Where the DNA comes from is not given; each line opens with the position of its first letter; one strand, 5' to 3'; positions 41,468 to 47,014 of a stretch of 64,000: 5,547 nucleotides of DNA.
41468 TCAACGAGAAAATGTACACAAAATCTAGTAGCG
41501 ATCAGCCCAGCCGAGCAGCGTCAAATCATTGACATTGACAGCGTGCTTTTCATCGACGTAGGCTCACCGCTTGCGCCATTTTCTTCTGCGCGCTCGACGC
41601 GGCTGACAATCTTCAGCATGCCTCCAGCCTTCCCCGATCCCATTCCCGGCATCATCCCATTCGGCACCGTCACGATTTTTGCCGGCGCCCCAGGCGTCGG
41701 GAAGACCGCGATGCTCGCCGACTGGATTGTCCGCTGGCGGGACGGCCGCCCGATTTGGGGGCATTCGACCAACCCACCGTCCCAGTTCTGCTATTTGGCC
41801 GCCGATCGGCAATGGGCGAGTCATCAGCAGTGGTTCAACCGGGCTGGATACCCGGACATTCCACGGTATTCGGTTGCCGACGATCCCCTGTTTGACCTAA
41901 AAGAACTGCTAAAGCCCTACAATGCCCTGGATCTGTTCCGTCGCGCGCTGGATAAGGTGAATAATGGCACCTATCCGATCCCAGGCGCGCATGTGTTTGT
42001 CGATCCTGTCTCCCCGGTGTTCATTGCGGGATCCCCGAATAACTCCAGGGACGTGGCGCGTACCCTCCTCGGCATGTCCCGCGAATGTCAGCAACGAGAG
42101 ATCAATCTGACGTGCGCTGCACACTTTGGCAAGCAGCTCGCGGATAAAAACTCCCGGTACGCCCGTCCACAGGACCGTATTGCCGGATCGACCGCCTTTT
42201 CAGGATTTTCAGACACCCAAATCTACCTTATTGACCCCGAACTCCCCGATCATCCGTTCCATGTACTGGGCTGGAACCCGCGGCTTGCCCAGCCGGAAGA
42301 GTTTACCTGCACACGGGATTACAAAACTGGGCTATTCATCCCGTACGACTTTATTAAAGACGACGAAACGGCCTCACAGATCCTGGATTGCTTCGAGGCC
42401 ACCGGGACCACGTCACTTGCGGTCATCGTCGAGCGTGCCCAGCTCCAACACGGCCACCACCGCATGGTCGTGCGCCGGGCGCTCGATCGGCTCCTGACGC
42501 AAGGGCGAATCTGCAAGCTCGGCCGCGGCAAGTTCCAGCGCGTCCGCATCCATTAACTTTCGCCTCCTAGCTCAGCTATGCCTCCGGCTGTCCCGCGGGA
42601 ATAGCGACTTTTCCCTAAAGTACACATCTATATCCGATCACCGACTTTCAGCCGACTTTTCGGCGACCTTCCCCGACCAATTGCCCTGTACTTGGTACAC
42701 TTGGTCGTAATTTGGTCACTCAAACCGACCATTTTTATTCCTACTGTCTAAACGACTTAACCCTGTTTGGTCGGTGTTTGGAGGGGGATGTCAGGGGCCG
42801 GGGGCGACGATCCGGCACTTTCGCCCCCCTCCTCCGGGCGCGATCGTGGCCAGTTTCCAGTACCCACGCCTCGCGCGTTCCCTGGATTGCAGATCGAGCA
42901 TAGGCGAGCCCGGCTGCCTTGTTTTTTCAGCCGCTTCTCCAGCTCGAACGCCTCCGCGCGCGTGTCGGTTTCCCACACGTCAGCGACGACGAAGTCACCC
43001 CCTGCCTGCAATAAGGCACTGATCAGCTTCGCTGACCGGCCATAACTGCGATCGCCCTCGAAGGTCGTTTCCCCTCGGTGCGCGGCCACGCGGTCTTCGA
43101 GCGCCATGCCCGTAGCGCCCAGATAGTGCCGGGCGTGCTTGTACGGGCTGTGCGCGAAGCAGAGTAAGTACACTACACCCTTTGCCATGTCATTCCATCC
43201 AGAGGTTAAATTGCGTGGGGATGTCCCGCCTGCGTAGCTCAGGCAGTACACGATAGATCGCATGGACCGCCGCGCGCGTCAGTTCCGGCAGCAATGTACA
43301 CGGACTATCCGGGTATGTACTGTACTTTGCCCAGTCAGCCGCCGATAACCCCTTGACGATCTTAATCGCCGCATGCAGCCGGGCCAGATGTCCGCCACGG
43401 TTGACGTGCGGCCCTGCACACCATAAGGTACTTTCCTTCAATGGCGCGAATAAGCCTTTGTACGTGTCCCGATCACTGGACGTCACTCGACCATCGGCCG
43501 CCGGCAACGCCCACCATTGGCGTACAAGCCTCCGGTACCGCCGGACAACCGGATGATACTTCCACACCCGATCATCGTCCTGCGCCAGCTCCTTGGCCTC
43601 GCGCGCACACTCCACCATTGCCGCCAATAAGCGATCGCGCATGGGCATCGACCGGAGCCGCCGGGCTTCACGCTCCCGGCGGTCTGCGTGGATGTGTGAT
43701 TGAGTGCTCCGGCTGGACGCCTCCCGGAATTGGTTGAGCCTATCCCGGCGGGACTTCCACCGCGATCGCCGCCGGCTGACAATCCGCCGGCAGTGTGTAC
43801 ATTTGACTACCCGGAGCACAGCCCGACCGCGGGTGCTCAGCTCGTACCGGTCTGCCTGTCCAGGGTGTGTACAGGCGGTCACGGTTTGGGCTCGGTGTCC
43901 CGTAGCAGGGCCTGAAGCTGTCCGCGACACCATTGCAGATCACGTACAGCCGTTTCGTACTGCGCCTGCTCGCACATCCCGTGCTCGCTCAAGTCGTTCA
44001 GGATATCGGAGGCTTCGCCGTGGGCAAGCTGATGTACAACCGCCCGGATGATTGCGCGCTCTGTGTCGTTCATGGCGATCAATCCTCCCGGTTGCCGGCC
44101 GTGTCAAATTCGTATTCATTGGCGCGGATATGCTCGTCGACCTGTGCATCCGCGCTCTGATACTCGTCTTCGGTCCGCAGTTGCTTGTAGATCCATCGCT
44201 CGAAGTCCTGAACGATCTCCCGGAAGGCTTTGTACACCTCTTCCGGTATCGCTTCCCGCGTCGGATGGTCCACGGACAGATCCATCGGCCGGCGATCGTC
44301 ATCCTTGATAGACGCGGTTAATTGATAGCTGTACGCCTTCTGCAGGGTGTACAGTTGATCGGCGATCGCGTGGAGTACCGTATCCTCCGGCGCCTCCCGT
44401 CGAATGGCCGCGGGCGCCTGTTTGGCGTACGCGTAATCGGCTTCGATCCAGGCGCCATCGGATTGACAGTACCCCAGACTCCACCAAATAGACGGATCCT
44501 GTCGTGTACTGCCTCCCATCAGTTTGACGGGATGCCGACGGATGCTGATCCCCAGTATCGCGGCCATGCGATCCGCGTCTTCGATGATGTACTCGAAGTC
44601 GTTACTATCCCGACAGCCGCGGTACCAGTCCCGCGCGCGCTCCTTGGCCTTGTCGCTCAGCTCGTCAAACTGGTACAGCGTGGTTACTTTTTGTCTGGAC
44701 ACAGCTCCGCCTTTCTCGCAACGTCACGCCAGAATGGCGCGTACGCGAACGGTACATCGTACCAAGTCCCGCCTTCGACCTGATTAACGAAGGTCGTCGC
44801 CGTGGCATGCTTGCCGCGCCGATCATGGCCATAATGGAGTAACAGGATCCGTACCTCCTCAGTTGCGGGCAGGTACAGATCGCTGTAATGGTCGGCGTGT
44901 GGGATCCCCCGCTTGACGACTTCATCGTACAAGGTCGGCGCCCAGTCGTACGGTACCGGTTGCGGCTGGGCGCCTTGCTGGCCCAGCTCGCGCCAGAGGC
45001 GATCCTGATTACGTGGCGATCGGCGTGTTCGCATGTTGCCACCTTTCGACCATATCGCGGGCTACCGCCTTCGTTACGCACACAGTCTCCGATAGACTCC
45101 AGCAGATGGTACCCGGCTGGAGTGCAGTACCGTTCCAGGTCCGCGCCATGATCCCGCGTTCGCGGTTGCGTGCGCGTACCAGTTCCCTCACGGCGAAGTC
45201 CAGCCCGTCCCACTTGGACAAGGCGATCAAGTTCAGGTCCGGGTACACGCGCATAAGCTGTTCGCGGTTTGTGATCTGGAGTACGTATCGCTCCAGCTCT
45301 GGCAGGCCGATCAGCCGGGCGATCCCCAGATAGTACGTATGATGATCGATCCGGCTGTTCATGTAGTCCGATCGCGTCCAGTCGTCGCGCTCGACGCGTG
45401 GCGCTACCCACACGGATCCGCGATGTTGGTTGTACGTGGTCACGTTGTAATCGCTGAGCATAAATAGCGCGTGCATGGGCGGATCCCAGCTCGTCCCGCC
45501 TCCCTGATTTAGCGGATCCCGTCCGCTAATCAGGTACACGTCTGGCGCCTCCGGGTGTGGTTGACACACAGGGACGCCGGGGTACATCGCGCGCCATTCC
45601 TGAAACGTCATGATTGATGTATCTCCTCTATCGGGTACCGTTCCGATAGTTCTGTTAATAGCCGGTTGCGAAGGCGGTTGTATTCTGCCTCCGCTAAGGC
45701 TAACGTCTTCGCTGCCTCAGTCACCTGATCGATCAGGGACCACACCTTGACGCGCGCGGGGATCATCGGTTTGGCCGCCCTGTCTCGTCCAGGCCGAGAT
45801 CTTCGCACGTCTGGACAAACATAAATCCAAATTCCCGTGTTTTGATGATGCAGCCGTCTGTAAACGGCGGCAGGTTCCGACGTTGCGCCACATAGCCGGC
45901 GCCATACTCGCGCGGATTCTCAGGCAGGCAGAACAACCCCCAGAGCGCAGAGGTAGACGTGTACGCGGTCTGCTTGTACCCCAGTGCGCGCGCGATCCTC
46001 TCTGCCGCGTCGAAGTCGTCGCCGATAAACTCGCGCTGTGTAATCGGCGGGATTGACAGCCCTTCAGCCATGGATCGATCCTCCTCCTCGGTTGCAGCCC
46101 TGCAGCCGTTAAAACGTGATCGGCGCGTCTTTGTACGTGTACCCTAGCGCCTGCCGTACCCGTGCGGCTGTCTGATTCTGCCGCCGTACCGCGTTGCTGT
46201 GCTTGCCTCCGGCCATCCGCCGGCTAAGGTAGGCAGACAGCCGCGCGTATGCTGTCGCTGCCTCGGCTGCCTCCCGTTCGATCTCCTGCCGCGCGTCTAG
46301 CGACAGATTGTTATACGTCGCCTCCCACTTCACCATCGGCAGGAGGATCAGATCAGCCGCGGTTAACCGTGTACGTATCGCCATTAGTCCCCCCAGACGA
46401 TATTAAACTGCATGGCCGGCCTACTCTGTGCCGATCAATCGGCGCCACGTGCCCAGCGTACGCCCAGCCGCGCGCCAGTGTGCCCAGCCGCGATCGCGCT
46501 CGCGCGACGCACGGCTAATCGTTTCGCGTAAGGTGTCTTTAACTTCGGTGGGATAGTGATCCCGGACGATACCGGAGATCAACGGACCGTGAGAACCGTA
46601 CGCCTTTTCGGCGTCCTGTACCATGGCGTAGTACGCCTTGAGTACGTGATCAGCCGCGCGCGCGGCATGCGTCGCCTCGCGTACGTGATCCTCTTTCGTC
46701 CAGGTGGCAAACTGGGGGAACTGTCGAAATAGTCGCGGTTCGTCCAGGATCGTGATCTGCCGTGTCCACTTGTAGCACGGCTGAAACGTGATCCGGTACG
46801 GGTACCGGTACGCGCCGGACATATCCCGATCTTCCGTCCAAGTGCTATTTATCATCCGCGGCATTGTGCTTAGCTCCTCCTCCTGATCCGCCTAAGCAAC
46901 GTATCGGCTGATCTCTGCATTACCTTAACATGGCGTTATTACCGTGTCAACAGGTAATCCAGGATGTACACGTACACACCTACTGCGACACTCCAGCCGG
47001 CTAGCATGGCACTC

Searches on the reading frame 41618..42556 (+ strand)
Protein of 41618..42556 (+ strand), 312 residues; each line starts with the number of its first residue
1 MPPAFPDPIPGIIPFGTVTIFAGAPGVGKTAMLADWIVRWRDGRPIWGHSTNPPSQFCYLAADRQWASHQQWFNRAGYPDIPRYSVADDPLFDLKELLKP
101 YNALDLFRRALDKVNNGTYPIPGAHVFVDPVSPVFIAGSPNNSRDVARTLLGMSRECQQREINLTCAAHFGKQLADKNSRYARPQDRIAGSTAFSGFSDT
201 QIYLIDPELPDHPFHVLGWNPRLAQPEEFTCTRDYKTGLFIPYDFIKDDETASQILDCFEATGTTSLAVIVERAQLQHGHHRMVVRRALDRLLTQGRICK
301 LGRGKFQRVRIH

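Call 12: search_protein_families(library=pfam, max_evalue=0.01, proteins=[window:41618-42556:+])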
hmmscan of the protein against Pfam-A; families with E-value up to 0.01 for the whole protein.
window:41618-42556:+ (312 aa): 1 family
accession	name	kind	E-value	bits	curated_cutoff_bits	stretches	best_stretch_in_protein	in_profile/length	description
PF13481.12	AAA_25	-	8.5e-15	55.3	27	1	8-173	25-193/195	AAA domain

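Call 13: search_protein_families(library=phrogs, max_evalue=0.001, proteins=[window:41618-42556:+])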
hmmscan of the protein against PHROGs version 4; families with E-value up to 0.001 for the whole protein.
window:41618-42556:+ (312 aa): 2 families
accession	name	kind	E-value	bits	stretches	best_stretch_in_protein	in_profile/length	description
phrog_3123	-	unknown function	1.4e-05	24.9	0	125-208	460-540/583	-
phrog_239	-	DNA, RNA and nucleotide metabolism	0.00019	21.5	0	11-40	353-382/801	DNA primase/helicase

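Call 35: find_related_loci(query=window:41618-42556:+, collection=viral_contigs, flank=6000)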
Query window:41618-42556:+ (312 aa) in viral_contigs; peptide patterns used: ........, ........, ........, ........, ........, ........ (x = any residue, [..] = any of these).
2 stretches matched a pattern; 1 encode a relative of the query (tblastn E <= 1e-3); 1 distinct loci.
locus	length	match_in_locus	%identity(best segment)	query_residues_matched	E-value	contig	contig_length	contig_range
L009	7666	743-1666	60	4-312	1e-125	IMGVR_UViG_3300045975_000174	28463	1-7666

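Call 59: find_related_loci(query=A3, collection=metagenome_contigs, flank=10000)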
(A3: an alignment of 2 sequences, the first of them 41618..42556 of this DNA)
Query A3 (312 aa) in metagenome_contigs; peptide patterns used: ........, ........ (x = any residue, [..] = any of these).
600 stretches matched a pattern (row limit reached: there are more); 13 encode a relative of the query (tblastn E <= 1e-3); 13 distinct loci.
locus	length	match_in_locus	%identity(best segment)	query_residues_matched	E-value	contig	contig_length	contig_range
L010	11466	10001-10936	88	1-312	0e+0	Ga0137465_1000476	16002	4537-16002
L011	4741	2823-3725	85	11-312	0e+0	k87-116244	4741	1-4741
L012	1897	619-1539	69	5-312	2e-157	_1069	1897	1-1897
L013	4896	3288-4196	61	5-312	6e-129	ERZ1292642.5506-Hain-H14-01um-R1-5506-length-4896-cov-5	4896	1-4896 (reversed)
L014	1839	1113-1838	73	2-246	3e-125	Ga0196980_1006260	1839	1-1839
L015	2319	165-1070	57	4-311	5e-120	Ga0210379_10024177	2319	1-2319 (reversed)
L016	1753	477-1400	50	2-309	4e-112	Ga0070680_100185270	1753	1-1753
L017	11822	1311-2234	50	2-309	3e-105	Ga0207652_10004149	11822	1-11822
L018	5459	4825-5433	64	1-207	7e-87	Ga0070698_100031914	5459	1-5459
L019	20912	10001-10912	46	5-308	1e-81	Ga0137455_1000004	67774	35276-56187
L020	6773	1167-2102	44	1-311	2e-73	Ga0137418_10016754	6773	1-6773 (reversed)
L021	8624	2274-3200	37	2-308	4e-54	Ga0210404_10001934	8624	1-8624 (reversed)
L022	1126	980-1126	78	4-52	2e-19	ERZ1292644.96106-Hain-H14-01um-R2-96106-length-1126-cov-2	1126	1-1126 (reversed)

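Call 71: find_encoding_contigs(protein=L019:303-2141:-, flank=10000, max_places=2)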
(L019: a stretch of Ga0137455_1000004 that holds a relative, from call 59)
Protein L019:303-2141:- (612 aa): 11 contigs read that carry it; 2 places shown.
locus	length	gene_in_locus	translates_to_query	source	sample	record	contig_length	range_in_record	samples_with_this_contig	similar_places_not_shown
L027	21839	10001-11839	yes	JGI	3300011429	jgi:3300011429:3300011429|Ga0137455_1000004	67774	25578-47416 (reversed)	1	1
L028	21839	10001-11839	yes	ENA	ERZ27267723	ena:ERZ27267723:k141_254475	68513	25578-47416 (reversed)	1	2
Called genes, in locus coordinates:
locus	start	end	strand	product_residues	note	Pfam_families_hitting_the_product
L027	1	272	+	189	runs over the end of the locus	-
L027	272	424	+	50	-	-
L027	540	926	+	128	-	-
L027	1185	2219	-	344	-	PF13481:AAA_25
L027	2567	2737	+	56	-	-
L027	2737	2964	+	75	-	-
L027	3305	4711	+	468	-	-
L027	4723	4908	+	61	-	-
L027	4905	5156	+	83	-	-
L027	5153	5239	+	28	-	-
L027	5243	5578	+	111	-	-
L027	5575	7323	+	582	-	-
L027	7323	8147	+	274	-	-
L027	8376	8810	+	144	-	-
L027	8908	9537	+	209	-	-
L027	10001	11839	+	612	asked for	PF02689:Herpes_Helicase (faint), PF05970:PIF1, PF13245:AAA_19 (weak), PF13604:AAA_30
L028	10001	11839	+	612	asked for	PF02689:Herpes_Helicase (faint), PF05970:PIF1, PF13245:AAA_19 (weak), PF13604:AAA_30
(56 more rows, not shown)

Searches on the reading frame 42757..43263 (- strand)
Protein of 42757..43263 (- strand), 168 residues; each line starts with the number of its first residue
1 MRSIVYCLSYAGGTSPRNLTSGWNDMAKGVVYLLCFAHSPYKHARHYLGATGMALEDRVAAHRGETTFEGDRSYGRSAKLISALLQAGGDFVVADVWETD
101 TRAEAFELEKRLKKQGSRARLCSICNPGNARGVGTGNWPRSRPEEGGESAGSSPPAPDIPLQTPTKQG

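Call 72: search_protein_families(library=pfam, max_evalue=0.05, proteins=[window:42757-43263:-])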
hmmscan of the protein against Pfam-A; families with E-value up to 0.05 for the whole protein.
window:42757-43263:- (168 aa): 1 family
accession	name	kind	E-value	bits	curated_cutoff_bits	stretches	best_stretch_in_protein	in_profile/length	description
PF01541.30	GIY-YIG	-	0.013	16.2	22.6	1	29-117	2-73/78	GIY-YIG catalytic domain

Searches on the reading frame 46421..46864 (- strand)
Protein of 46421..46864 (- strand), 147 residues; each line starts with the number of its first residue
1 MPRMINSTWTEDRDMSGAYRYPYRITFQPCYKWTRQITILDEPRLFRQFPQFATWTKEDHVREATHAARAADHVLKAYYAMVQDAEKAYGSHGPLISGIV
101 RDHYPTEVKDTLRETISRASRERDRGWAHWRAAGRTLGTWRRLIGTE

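Call 72: search_protein_families(library=pfam, max_evalue=0.05, proteins=[window:46421-46864:-])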
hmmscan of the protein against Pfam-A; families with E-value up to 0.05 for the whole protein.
window:46421-46864:- (147 aa): 1 family
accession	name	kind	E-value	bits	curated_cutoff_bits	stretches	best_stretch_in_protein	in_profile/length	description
PF25587.1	Rv2743c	-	0.0087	16.2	27.7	1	56-130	132-194/237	Rv2743c family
